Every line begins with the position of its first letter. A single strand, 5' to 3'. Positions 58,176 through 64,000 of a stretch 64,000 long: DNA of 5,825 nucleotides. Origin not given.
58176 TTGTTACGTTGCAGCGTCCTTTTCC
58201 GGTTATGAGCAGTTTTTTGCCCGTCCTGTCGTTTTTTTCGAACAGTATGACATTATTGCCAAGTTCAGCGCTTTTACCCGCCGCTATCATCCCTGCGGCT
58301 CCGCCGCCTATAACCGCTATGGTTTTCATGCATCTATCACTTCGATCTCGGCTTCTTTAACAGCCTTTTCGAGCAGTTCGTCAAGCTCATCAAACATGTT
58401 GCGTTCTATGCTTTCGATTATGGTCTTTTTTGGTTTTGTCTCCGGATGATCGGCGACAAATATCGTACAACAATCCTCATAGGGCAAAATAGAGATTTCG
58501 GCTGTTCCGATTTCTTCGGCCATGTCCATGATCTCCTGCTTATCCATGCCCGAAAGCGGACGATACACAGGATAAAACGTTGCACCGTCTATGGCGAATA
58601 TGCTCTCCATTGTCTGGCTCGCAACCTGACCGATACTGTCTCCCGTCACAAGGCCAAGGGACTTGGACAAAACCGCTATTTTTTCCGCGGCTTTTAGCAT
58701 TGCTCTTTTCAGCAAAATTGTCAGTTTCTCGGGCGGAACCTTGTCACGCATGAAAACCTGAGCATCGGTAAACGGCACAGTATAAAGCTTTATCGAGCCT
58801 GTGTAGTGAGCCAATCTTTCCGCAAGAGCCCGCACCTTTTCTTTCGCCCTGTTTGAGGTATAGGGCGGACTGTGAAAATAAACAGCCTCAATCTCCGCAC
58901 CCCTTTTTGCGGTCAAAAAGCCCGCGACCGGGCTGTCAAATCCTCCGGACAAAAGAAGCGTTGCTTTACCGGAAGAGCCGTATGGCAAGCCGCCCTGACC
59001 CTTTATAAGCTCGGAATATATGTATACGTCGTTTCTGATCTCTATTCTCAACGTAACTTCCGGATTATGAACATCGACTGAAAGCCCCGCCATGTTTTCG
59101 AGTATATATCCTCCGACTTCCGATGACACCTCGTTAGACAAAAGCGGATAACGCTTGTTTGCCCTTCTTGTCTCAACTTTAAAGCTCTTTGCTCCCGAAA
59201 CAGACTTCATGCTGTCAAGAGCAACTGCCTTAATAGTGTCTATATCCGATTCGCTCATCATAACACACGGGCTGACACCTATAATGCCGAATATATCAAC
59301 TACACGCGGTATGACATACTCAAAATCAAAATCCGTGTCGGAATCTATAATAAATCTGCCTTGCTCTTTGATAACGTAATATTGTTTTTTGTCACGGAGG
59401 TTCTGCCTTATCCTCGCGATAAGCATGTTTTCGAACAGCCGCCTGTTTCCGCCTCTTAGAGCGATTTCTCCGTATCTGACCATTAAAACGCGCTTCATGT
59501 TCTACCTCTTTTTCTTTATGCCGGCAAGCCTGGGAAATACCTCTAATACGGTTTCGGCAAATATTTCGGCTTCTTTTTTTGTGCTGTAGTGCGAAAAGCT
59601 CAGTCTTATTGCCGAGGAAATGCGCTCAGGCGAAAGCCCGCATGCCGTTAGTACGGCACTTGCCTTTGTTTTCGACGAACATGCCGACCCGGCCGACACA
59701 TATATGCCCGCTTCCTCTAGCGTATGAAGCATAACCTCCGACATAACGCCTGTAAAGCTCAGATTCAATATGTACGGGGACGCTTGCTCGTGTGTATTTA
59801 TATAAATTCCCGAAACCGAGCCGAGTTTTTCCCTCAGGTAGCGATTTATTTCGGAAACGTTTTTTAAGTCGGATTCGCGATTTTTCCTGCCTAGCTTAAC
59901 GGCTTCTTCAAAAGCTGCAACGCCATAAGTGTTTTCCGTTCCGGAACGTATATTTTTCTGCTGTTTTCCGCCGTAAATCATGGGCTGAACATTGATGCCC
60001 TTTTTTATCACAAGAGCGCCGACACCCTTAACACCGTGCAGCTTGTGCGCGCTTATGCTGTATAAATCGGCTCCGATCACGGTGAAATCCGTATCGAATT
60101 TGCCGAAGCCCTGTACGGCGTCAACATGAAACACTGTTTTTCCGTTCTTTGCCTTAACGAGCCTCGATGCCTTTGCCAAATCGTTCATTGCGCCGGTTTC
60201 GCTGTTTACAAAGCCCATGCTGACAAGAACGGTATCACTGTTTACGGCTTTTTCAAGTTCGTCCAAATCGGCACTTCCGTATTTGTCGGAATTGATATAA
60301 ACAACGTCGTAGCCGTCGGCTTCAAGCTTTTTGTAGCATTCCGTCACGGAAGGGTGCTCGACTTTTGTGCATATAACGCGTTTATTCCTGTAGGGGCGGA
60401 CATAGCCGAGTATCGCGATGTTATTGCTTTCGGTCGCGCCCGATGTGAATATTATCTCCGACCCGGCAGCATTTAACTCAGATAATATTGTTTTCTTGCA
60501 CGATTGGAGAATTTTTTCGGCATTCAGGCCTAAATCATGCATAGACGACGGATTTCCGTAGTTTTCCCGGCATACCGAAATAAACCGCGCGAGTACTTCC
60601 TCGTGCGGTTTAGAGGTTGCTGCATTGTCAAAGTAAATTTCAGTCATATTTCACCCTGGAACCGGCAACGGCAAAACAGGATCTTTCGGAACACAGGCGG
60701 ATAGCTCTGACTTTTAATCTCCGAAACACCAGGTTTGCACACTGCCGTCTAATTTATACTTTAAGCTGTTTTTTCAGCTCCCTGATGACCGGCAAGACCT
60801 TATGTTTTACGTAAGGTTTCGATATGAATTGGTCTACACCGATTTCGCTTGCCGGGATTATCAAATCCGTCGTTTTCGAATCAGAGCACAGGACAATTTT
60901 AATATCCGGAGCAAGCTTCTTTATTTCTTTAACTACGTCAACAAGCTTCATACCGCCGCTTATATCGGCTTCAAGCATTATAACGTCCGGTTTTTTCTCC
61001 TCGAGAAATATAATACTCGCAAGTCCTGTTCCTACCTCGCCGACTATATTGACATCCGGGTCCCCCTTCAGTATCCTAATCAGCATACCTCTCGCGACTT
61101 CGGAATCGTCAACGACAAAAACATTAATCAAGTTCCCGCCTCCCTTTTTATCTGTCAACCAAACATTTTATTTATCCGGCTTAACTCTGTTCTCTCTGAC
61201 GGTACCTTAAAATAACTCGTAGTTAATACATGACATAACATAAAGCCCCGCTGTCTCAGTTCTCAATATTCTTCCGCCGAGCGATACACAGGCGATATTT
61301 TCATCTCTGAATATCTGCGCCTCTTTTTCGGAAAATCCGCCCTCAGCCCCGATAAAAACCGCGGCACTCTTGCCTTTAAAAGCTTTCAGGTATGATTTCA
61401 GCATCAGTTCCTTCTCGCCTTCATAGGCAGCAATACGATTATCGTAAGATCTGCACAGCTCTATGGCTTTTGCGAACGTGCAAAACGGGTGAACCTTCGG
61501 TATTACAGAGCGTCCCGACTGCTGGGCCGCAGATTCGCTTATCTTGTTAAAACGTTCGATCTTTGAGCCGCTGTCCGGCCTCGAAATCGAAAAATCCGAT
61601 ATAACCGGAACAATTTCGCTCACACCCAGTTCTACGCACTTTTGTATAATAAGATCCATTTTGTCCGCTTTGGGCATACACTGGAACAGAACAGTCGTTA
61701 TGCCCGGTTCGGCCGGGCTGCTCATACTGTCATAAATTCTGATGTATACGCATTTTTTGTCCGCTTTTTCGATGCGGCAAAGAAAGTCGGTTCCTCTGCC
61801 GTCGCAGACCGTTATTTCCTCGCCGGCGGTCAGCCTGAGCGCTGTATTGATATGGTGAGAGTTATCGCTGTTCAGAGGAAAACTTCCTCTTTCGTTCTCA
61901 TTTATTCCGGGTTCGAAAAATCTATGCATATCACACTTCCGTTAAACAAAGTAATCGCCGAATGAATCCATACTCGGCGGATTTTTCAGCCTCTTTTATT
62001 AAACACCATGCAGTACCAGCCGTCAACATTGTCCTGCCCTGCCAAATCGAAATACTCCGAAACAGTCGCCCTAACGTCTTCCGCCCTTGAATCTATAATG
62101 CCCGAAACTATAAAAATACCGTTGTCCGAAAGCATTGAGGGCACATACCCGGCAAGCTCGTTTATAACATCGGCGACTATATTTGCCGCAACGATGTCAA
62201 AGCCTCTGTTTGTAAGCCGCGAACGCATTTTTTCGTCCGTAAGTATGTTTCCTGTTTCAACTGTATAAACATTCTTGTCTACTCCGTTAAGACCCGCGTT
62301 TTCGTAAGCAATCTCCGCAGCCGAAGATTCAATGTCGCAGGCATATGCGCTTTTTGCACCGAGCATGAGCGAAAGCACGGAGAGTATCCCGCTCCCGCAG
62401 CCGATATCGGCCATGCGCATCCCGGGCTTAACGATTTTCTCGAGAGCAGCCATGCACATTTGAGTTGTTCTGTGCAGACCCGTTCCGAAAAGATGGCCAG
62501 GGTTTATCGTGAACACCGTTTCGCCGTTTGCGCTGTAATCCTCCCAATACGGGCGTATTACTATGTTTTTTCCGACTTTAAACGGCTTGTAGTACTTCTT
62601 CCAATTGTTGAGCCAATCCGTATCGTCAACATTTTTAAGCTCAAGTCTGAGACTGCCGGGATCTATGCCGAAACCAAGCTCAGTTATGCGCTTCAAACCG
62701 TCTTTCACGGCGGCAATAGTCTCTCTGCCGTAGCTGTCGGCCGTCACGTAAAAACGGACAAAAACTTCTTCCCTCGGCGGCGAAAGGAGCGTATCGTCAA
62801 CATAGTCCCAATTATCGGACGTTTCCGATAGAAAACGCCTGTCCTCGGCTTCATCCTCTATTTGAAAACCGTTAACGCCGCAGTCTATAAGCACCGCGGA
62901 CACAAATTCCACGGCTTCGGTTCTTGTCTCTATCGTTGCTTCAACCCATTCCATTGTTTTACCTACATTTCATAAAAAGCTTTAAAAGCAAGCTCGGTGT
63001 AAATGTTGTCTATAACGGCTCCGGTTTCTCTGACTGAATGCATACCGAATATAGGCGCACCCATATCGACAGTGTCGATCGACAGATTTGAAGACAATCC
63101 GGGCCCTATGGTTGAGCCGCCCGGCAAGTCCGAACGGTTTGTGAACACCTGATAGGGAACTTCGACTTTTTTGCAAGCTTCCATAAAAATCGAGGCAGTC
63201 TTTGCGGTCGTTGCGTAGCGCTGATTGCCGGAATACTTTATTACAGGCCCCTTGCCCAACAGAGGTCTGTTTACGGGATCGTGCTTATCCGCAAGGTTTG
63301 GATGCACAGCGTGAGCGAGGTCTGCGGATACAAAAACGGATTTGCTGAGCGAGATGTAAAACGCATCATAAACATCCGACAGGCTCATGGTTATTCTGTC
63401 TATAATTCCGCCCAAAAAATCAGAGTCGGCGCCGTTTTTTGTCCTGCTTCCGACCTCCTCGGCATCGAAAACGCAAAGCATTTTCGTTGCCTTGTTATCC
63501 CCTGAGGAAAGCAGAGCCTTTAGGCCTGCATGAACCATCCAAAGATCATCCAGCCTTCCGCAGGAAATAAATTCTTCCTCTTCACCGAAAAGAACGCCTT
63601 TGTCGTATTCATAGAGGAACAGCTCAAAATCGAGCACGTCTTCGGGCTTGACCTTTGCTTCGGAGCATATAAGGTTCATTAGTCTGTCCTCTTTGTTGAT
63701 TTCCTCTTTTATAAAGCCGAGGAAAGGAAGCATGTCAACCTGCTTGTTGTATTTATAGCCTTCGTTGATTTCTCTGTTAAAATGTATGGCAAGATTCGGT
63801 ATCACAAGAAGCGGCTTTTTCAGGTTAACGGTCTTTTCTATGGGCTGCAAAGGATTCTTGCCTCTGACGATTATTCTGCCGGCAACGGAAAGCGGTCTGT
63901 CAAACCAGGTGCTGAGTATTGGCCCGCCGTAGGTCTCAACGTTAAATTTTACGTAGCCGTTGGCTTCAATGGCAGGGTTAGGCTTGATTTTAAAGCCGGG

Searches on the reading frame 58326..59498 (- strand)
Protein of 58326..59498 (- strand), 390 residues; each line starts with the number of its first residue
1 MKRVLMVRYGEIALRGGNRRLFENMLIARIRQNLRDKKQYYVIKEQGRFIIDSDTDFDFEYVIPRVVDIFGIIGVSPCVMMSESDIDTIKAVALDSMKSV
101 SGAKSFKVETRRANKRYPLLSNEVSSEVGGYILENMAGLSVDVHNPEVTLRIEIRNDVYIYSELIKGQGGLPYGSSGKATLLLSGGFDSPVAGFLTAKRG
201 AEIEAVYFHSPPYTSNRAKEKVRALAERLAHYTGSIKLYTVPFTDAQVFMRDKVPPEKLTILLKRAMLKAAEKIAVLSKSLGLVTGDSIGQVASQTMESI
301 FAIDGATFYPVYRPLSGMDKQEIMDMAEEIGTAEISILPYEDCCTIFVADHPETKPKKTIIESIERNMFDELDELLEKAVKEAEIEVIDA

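Call 67: search_protein_families(library=pfam, max_evalue=1e-8, proteins=[window:58326-59498:-])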
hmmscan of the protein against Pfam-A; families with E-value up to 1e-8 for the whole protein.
window:58326-59498:- (390 aa): 3 families
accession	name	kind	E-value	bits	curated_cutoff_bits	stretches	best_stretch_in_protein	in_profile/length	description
PF02568.20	ThiI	-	1.2e-61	208.2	20.5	1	174-367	1-194/197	Thiamine biosynthesis protein (ThiI)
PF22025.1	ThiI_fer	-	1.3e-19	70.8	25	1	5-76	2-72/72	ThiI ferredoxin-like domain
PF02926.22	THUMP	-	3.1e-16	60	20.6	1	84-161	2-82/84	THUMP domain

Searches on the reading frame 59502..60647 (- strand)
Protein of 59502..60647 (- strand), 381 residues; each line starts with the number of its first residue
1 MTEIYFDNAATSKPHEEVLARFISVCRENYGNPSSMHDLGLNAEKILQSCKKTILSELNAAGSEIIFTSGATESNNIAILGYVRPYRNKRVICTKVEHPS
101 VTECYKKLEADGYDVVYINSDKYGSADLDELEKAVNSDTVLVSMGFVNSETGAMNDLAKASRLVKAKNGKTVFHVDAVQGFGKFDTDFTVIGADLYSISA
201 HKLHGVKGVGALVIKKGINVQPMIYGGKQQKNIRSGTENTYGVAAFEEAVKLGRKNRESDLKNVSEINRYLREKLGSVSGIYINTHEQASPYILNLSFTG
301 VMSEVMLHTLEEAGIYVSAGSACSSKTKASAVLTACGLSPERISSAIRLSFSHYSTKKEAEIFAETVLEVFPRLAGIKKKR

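Call 67: search_protein_families(library=pfam, max_evalue=1e-8, proteins=[window:59502-60647:-])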
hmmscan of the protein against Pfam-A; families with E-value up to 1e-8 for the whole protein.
window:59502-60647:- (381 aa): 1 family
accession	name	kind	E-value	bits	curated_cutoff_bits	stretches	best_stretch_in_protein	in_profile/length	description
PF00266.25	Aminotran_5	-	3.9e-71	240.4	21.5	1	4-362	1-370/371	Aminotransferase class-V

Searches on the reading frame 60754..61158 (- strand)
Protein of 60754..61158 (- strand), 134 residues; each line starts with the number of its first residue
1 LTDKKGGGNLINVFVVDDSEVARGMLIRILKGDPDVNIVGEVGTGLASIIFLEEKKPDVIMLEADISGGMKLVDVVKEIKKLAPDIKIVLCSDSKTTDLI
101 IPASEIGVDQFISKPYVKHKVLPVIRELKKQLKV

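Call 68: search_protein_families(library=pfam, max_evalue=0.01, proteins=[window:60754-61158:-])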
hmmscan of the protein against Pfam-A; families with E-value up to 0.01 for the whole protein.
window:60754-61158:- (134 aa): 1 family
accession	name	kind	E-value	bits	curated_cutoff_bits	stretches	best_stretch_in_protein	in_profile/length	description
PF00072.30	Response_reg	-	8e-15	55.4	30.2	1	13-122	1-107/111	Response regulator receiver domain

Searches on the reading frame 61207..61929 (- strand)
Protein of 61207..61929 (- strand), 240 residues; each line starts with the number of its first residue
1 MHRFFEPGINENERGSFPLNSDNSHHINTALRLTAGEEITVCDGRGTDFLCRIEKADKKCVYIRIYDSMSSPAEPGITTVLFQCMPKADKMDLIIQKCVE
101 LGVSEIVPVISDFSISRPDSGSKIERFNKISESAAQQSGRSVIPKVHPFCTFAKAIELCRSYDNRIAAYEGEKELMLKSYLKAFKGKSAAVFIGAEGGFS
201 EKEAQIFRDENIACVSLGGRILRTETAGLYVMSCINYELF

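Call 68: search_protein_families(library=pfam, max_evalue=0.01, proteins=[window:61207-61929:-])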
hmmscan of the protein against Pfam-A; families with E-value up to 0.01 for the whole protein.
window:61207-61929:- (240 aa): 2 families
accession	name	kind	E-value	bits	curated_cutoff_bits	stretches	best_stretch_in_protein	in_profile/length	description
PF04452.19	Methyltrans_RNA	-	1.9e-47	161.4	23.9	1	78-235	6-164/165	RNA methyltransferase domain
PF20260.4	PUA_4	-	6.1e-12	45.9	23.9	1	19-65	1-47/48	RNA methyltransferase PUA domain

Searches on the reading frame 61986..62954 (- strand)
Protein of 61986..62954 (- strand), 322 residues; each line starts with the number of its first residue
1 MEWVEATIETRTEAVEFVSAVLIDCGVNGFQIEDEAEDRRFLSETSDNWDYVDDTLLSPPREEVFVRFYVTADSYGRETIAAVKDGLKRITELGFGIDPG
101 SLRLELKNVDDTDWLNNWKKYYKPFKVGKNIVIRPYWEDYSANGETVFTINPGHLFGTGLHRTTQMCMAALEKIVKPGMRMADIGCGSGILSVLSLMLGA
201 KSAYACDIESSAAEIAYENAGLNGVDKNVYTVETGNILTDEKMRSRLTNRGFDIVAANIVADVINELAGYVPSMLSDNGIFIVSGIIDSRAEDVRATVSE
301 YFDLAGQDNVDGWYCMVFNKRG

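Call 31: find_encoding_contigs(protein=window:61986-62954:-, flank=10000, max_places=5)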
Protein window:61986-62954:- (322 aa): 2 contigs read that carry it; 1 place shown.
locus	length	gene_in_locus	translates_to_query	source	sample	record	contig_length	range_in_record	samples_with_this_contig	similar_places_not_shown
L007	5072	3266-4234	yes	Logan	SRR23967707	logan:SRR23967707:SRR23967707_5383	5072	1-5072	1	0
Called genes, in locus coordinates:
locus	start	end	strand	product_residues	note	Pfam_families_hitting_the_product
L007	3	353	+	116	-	?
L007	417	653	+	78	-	PF17209:Hfq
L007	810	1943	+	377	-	PF01053:Cys_Met_Meta_PP, PF06838:Met_gamma_lyase, PF01212:Beta_elim_lyase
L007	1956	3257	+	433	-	PF02127:Peptidase_M18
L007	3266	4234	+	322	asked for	PF06325:PrmA, PF05175:MTS (weak), PF13847:Methyltransf_31 (weak)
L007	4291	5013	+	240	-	PF20260:PUA_4, PF04452:Methyltrans_RNA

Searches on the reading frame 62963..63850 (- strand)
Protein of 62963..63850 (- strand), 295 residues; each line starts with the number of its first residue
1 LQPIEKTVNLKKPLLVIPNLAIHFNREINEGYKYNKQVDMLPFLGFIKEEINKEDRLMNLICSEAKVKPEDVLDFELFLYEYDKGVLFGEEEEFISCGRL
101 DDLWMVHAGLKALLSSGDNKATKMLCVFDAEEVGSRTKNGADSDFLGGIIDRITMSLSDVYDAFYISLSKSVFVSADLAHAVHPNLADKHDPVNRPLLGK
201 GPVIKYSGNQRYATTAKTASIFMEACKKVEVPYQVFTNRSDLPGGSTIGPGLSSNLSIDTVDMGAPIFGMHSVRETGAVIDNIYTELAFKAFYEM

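Call 68: search_protein_families(library=pfam, max_evalue=0.01, proteins=[window:62963-63850:-])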
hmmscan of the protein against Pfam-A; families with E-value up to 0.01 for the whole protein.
window:62963-63850:- (295 aa): 1 family
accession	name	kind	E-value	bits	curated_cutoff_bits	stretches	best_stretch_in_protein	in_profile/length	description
PF02127.20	Peptidase_M18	-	1.8e-86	291.1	24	1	4-293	128-432/432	Aminopeptidase I zinc metalloprotease (M18)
